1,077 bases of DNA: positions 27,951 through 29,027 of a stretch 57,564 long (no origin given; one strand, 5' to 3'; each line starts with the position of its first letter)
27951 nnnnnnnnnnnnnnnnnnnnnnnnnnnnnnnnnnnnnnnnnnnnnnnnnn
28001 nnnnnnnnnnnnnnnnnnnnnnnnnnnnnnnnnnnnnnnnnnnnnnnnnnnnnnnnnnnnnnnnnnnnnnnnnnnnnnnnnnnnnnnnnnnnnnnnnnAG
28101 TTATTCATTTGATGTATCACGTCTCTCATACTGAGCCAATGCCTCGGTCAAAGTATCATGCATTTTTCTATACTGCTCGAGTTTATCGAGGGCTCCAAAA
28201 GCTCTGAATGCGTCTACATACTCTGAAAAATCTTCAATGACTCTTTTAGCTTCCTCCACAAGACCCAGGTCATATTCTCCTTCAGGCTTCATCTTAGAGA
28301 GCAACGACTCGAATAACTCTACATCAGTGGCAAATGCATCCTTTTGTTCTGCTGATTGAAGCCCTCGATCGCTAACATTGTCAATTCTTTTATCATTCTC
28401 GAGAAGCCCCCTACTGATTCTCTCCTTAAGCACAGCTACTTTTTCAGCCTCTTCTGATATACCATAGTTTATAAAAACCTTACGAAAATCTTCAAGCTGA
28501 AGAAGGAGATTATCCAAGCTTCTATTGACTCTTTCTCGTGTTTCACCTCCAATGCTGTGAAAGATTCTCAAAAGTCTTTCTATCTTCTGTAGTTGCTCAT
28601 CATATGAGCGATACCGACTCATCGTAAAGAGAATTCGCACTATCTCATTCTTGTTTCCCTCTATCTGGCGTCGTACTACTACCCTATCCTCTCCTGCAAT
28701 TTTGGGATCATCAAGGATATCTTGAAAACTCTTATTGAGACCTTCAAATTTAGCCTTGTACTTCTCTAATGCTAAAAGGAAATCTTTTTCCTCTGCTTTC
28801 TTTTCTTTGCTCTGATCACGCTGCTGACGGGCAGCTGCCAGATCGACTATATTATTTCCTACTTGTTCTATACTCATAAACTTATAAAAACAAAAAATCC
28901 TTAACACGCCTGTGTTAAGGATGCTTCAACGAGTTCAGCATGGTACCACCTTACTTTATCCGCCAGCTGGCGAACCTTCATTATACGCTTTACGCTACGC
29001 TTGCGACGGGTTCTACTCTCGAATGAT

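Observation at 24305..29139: Ile T-box operon with an unknown gene first: T-box, coiled-coil protein, IleRS-NUDIX, P-loop kinase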

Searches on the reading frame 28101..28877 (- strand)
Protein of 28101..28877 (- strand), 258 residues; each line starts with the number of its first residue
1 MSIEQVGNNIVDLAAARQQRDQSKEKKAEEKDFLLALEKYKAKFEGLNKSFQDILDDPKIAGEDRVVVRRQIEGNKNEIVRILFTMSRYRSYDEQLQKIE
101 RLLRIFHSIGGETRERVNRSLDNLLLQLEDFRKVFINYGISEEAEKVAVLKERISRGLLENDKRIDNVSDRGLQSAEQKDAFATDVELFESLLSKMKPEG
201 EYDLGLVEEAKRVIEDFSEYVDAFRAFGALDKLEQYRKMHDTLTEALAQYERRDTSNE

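Call 6: search_protein_families(library=pfam, proteins=[window:28101-28877:-], max_evalue=0.01)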
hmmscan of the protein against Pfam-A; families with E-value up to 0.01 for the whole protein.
window:28101-28877:- (258 aa): 0 families

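Call 11: find_homologous_proteins(query=window:28101-28877:-)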
Query window:28101-28877:- (258 aa): 3 proteins with E <= 0.001 among 1084 candidates.
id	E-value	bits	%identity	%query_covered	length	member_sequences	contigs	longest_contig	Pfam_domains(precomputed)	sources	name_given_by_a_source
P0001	3.3e-156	536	100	100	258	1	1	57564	-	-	-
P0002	3.3e-108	379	92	77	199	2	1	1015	-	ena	-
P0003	1.1e-67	246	54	98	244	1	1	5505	-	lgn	-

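Call 13: find_encoding_contigs(protein=P0003, flank=6000)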
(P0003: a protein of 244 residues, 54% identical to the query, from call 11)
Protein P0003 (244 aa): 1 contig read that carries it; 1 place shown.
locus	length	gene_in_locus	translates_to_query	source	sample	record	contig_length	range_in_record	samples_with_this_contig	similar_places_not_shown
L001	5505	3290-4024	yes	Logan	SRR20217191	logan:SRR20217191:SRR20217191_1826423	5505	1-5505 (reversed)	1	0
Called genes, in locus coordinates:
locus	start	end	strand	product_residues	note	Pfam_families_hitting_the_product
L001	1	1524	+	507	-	?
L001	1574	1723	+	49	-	-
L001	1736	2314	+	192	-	PF00300:His_Phos_1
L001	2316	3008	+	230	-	PF03372:Exo_endo_phos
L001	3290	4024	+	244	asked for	-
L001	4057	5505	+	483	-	?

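Call 14: find_encoding_contigs(protein=P0002, flank=6000)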
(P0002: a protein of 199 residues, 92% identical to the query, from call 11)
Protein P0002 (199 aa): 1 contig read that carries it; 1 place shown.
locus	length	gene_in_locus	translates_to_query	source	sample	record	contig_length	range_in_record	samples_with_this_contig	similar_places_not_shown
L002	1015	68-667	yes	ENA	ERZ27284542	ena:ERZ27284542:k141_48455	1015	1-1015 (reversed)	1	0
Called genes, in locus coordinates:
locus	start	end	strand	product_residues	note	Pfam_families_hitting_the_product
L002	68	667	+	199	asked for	-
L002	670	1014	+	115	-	?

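Call 18: search_protein_representatives(protein=window:28101-28877:-)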
Query: 258 residues. Proteins with E-value up to 0.001 (for the whole library): 9; up to 1e-10: 8; up to 1e-30: 4. The best 9 are listed.
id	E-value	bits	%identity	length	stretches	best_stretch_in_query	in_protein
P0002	1.1e-108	378.5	92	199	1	61-258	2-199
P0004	1.0e-69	251.0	52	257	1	1-254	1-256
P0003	3.6e-68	245.9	56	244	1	1-254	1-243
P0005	7.8e-36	140.1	47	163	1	1-160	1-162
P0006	1.3e-24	103.4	74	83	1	45-114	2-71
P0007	7.9e-14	68.1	32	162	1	8-158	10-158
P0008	6.8e-13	65.1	31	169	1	8-158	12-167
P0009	1.6e-11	60.6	33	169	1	8-161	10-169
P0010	1.1e-09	54.6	43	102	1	171-253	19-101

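Call 20: find_encoding_contigs(protein=P0004, flank=8000)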
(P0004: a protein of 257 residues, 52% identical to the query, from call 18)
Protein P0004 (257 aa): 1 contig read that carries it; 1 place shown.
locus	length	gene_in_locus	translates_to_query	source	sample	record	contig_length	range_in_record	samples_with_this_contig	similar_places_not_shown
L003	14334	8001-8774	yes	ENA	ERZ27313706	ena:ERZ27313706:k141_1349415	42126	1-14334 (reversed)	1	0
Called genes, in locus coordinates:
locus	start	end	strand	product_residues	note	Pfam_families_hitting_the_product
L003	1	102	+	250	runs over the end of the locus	PF00702:Hydrolase, PF08282:Hydrolase_3 (faint), PF12710:HAD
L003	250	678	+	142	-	PF04892:VanZ-LLP1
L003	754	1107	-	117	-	PF00453:Ribosomal_L20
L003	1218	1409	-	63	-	PF01632:Ribosomal_L35p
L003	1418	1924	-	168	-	PF05198:IF3_N, PF00707:IF3_C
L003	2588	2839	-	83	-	PF01541:GIY-YIG, PF10544:T5orf172 (faint)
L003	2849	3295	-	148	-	PF01668:SmpB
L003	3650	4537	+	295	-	PF17773:UPF0176_N, PF00581:Rhodanese, PF12368:Rhodanese_C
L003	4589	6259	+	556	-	PF03485:Arg_tRNA_synt_N, PF01921:tRNA-synt_1f (faint), PF00750:tRNA-synt_1d, PF05746:DALR_1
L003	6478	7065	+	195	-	PF00300:His_Phos_1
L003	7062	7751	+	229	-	PF03372:Exo_endo_phos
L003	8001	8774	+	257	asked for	-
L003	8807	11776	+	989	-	PF00133:tRNA-synt_1, PF01406:tRNA-synt_1e (faint), PF09334:tRNA-synt_1g, PF08264:Anticodon_1, PF19302:DUF5915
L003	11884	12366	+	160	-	-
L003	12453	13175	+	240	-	PF11967:RecO_N, PF02565:RecO_C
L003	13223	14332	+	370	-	?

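Call 22: find_encoding_contigs(protein=P0007, flank=8000)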
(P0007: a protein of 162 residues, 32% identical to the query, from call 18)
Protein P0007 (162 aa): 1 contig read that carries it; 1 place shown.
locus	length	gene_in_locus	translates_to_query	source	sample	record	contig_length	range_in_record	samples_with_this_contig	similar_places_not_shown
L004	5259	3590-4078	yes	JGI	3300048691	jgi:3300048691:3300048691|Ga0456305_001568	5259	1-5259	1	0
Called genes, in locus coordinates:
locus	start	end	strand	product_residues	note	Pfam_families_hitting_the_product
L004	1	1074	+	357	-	?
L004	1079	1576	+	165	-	-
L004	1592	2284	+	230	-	PF03372:Exo_endo_phos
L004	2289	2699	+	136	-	-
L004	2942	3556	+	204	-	-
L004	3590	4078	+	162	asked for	-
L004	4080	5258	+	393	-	?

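Call 23: find_encoding_contigs(protein=P0008, flank=8000)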
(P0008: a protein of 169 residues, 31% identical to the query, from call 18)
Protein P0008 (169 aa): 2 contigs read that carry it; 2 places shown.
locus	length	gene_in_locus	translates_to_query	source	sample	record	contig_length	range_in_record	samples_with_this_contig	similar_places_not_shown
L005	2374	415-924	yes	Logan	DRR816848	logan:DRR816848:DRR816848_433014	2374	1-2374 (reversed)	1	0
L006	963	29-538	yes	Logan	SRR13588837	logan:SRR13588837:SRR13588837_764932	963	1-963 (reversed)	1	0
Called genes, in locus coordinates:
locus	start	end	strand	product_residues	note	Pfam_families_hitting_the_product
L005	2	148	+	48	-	?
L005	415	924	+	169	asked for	-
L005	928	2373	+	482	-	?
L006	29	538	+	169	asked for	-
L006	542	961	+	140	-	?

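Call 24: find_encoding_contigs(protein=P0009, flank=8000)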
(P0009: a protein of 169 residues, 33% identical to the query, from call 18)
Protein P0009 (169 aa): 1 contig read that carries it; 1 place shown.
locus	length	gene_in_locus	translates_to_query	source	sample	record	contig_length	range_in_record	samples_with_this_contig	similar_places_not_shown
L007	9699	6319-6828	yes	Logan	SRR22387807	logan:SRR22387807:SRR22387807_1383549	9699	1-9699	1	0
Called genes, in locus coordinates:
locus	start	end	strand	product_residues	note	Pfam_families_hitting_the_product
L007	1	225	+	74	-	?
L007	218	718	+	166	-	PF00588:SpoU_methylase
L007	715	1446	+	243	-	PF00702:Hydrolase, PF12710:HAD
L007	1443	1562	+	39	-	-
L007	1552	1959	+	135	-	PF04892:VanZ-LLP1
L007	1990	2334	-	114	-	PF00453:Ribosomal_L20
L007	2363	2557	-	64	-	PF01632:Ribosomal_L35p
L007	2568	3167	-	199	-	PF05198:IF3_N, PF00707:IF3_C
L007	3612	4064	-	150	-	PF01668:SmpB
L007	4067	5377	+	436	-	PF17773:UPF0176_N, PF00581:Rhodanese, PF12368:Rhodanese_C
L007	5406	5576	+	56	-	-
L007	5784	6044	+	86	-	-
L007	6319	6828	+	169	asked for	-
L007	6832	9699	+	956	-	?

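Call 25: find_encoding_contigs(protein=P0005, flank=8000)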
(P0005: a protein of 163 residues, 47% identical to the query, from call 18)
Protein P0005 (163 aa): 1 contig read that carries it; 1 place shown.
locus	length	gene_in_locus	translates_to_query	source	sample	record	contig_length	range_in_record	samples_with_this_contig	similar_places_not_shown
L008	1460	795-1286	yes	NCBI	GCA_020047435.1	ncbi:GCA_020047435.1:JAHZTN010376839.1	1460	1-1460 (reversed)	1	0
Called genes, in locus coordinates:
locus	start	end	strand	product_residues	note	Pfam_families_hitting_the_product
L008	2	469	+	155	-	?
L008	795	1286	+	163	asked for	-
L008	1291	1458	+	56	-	?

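Call 48: search_protein_families(library=pfam, proteins=[L004:2942-3556:+, L003:11884-12366:+], max_evalue=0.01)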
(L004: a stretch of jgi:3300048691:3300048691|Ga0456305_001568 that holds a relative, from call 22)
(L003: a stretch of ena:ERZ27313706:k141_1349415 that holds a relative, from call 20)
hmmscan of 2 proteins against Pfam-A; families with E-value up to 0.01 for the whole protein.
L004:2942-3556:+ (204 aa): 0 families

L003:11884-12366:+ (160 aa): 0 families

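Call 51: search_solved_structures(query=A2, max_evalue=1)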
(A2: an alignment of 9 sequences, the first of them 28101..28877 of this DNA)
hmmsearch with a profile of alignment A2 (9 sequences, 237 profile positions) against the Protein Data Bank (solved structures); distinct sequences matched with E-value up to 1: 21.
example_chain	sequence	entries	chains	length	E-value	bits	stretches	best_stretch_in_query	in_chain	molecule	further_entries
4rv1_A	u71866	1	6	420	1.2e-08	38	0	98-124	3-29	Engineered Protein OR497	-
4hxt_A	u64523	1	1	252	9.7e-06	28.5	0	98-124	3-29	De Novo Protein OR329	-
7yq0_A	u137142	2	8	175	0.05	16.4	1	61-117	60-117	Adenylyl-sulfate kinase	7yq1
2mbs_A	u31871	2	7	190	0.23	14.2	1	126-190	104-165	Thiol:disulfide interchange protein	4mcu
9sah_A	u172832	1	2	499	0.35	13.6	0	97-124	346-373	E4-NB2 synthetic fusion protein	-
9y0n_A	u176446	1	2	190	0.37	13.6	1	129-208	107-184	Thiol:disulfide interchange protein DsbA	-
9y0m_A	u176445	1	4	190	0.46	13.2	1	129-208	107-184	Thiol:disulfide interchange protein DsbA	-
7a1g_z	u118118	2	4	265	0.51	13.1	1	99-185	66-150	Eukaryotic translation initiation factor 3 subunit J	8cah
1bq7_A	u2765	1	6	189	0.52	13.1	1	129-208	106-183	PROTEIN (DISULFIDE OXIDOREDUCTASE)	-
9y0o_A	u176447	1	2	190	0.52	13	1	129-208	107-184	Thiol:disulfide interchange protein DsbA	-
1fvj_A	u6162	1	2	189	0.81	12.4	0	129-208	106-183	DISULFIDE BOND FORMATION PROTEIN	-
1un2_A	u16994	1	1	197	0.82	12.4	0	129-210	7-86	THIOL-DISULFIDE INTERCHANGE PROTEIN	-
2b3s_A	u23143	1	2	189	0.84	12.4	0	129-208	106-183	Thiol:disulfide interchange protein dsbA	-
2b6m_A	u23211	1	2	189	0.84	12.4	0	129-208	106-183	Thiol:disulfide interchange protein dsbA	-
1ti1_A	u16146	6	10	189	0.84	12.4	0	129-208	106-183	Thiol:disulfide interchange protein dsbA | Thiol: disulfide interchange protein dsbA | Thiol/disulfide oxidoreductase DsbA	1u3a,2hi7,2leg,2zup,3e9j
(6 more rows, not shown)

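Call 52: search_protein_families(library=phrogs, proteins=[window:28101-28877:-, L004:2942-3556:+], max_evalue=0.01)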
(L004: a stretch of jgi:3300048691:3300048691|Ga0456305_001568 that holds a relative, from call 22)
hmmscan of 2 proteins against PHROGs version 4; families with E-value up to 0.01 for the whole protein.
window:28101-28877:- (258 aa): 1 family
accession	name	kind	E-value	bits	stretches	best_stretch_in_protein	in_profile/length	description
phrog_1642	-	head and packaging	0.0013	19.7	0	89-148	65-126/152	virion structural protein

L004:2942-3556:+ (204 aa): 0 families

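Call 59: predict_structure(alignment_id=A2)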
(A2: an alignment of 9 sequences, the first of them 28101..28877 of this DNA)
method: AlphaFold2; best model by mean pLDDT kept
length: 258 residues; sequences in the alignment: 9
mean_pLDDT: 79.3   pTM: 0.57
mean pLDDT of the five models: 79.3, 78.7, 78.5, 77.4, 77.4
residues with pLDDT >= 90: 106; 70-90: 94; 50-70: 22; < 50: 36
segments of 3 or more residues with pLDDT < 50: 1-11, 23-29, 163-179
pLDDT, mean of each block of 10 residues (from residue 1): 36 55 48 87 96 92 91 94 90 89 81 84 94 93 94 89 43 40 84 83 84 86 78 89 92 67
secondary structure, 60 per line:
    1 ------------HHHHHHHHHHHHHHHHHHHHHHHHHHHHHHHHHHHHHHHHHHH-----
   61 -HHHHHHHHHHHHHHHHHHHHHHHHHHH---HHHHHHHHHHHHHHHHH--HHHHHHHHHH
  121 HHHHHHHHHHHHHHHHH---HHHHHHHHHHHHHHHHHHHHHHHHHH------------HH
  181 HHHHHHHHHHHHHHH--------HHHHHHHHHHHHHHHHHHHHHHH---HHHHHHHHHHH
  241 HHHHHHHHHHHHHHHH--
elements in order: H13-55 H62-88 H92-108 H111-137 H141-166 H179-195 H204-226 H230-256

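Call 62: fold_search(model_id=the predicted structure, library=pdb)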
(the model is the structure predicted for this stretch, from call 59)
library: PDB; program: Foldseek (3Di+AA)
matches with E <= 10: 240; with E <= 0.001: 0
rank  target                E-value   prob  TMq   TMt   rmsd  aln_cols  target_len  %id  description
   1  8e12_C                1.8e-01  0.89  0.24  0.38  17.3       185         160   17  Homotrimeric variant of tcTRP9, BGL14 (released 2023-04-12)
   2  5cwn                  2.0e-01  0.75  0.24  0.29  15.8       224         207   17  Crystal structure of de novo designed helical repeat protein DHR71 (released 2015-12-16)
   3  8fbj                  2.0e-01  0.63  0.26  0.22  21.8       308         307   18  Improving the secretion of designed protein assemblies through negative design of cryptic transmembrane domains (released 2023-03-22)
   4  5cwm                  2.3e-01  0.72  0.26  0.29  16.6       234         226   19  Crystal structure of de novo designed helical repeat protein DHR64 (released 2015-12-16)
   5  8e0m_A                4.4e-01  0.63  0.22  0.34  20.4       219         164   13  Homotrimeric variant of tcTRP9, BGL15 (released 2023-04-12)
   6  7rdr_A                7.6e-01  0.20  0.22  0.13  18.6       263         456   14  Circular tandem repeat protein with novel repeat topology and enhanced subunit contact surfaces (released 2021-09-01)
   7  8e0n_F                8.0e-01  0.44  0.24  0.33  13.3       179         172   18  Homotrimeric variant of tcTRP9, BGL18 (released 2023-04-12)
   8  8e12_B                8.8e-01  0.38  0.23  0.34  21.2       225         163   13  Homotrimeric variant of tcTRP9, BGL14 (released 2023-04-12)
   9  8e0m_K                9.3e-01  0.33  0.20  0.29  21.6       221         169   10  Homotrimeric variant of tcTRP9, BGL15 (released 2023-04-12)
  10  4wnd_A                9.7e-01  0.15  0.19  0.16  16.7       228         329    8  Crystal structure of the TPR domain of LGN in complex with Frmpd4/Preso1 at 1.5 Angstrom resolution (released 2015-09-16)
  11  5a7d_G                1.0e+00  0.28  0.24  0.18  17.6       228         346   14  Tetrameric assembly of LGN with Inscuteable (released 2016-08-03)
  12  8fit_A                1.1e+00  0.12  0.17  0.19  20.3       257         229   13  Multi-state design of two-state switchable hinge proteins (released 2023-08-16)
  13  8e0m_G                1.1e+00  0.41  0.23  0.36  16.5       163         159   16  Homotrimeric variant of tcTRP9, BGL15 (released 2023-04-12)
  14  9k8b                  1.1e+00  0.21  0.22  0.26  16.1       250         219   12  Cryo-EM structure of monomer of designed zinc-induced tetrahedron Cage-t32-Zn1-HEHE-34 (released 2025-10-29)
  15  4jeh_B                1.3e+00  0.08  0.15  0.17  28.0       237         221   15  Crystal Structure of Munc18a and Syntaxin1 lacking N-peptide complex (released 2013-07-17)
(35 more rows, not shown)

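Call 64: search_protein_families(library=ncbifam, proteins=[window:28101-28877:-], max_evalue=0.001)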
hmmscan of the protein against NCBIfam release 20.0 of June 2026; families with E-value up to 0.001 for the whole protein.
window:28101-28877:- (258 aa): 0 families

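Call 88: search_protein_families(library=pfam, alignment_id=A2, max_evalue=1)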
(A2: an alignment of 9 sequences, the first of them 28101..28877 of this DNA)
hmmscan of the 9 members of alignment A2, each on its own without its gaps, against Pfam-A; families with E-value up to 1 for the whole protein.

A. member 1, window:28101-28877:- (258 aa): 2 families
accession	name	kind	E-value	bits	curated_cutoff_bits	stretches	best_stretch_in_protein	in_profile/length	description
PF12732.12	YtxH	-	0.21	12.5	37.5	0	110-156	23-61/71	YtxH-like protein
PF15182.11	OTOS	-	0.21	11.9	27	1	215-235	25-45/69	Otospiralin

B. families by the number of members that match (of 9 scanned): 16 families
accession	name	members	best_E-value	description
PF12732.12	YtxH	2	0.06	YtxH-like protein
PF15182.11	OTOS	2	0.17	Otospiralin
PF03462.23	PCRF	1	0.0057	PCRF domain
PF13361.12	UvrD_C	1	0.0058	UvrD-like helicase C-terminal domain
PF20400.3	BAR_4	1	0.0087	BAR-like domain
PF19383.4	DUF5958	1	0.024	Family of unknown function (DUF5958)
PF18945.5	VipB_2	1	0.057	EvpB/VC_A0108, tail sheath gpW/gp25-like domain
PF25389.2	DH_ALS2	1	0.067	ALS2, DBL homology domain (DH-domain)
PF17279.8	DUF5344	1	0.073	Family of unknown function (DUF5344)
PF04965.19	GPW_gp25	1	0.099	Baseplate wedge protein gp25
PF16752.10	TBCC_N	1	0.12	Tubulin-specific chaperone C N-terminal domain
PF10704.14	DUF2508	1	0.16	Protein of unknown function (DUF2508)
PF12479.13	DUF3698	1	0.16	Protein of unknown function (DUF3698)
PF13190.11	PDGLE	1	0.2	PDGLE domain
PF22034.2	B129_C2H2-zf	1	0.32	Uncharacterized protein B-129, C2H2 zinc finger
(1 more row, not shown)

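Call 89: fold_search(model_id=the predicted structure, library=viral)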
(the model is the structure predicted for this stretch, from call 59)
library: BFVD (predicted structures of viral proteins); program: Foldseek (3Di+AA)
matches with E <= 10: 135; with E <= 0.001: 0
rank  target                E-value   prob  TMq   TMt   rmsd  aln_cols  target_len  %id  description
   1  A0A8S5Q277            2.5e-01  0.41  0.22  0.08  22.5       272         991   11  Uncharacterized protein [Siphoviridae sp. ctLqe90]
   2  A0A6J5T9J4            2.6e-01  0.66  0.20  0.15  20.4       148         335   18  Uncharacterized protein [uncultured Caudovirales phage]
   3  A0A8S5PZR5            6.4e-01  0.11  0.16  0.13  17.9       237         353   12  Uncharacterized protein [Siphoviridae sp. ctMOb8]
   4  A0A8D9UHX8            7.4e-01  0.41  0.24  0.27  13.7       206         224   13  Uncharacterized protein [Bacteriophage sp.]
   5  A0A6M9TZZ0            8.1e-01  0.28  0.21  0.20  23.8       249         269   15  Uncharacterized protein [Drosophila-associated filamentous virus]
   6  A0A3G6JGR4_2          9.0e-01  0.15  0.21  0.05  26.7       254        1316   14  Uncharacterized protein [Lactobacillus phage ViSo-2018a]
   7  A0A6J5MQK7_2          9.0e-01  0.11  0.18  0.06  31.0       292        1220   15  Phage tail tape measure protein [uncultured Caudovirales phage]
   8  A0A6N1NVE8            9.0e-01  0.09  0.19  0.05  33.6       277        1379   11  Putative DNA repair protein [Tupanvirus deep ocean]
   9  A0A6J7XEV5            9.9e-01  0.12  0.17  0.13  30.3       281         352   13  Uncharacterized protein [uncultured Caudovirales phage]
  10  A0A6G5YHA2            1.0e+00  0.09  0.17  0.07  37.2       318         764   12  (no name in the UniProt tables at hand)
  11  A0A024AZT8            1.1e+00  0.41  0.20  0.38  17.4       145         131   18  Uncharacterized protein [Bacillus phage CAM003]
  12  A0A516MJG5            1.2e+00  0.08  0.15  0.16  38.5       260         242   17  (no name in the UniProt tables at hand)
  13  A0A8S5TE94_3          1.3e+00  0.23  0.24  0.06  26.4       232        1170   14  Type I restriction enzyme [Podoviridae sp. ctzXp5]
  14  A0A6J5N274            1.5e+00  0.11  0.19  0.11  29.1       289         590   10  Uncharacterized protein [uncultured Caudovirales phage]
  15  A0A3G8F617            1.5e+00  0.08  0.19  0.15  32.2       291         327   15  (no name in the UniProt tables at hand)
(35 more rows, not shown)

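Call 97: search_protein_families(library=pfam, proteins=[L004:1079-1576:+], max_evalue=0.001)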
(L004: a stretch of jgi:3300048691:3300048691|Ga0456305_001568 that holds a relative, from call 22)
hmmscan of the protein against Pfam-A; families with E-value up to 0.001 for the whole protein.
L004:1079-1576:+ (165 aa): 0 families

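Call 111: search_protein_families(library=padloc, proteins=[window:28101-28877:-], max_evalue=0.001)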
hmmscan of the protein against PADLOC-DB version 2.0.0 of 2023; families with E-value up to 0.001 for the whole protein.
window:28101-28877:- (258 aa): 0 families
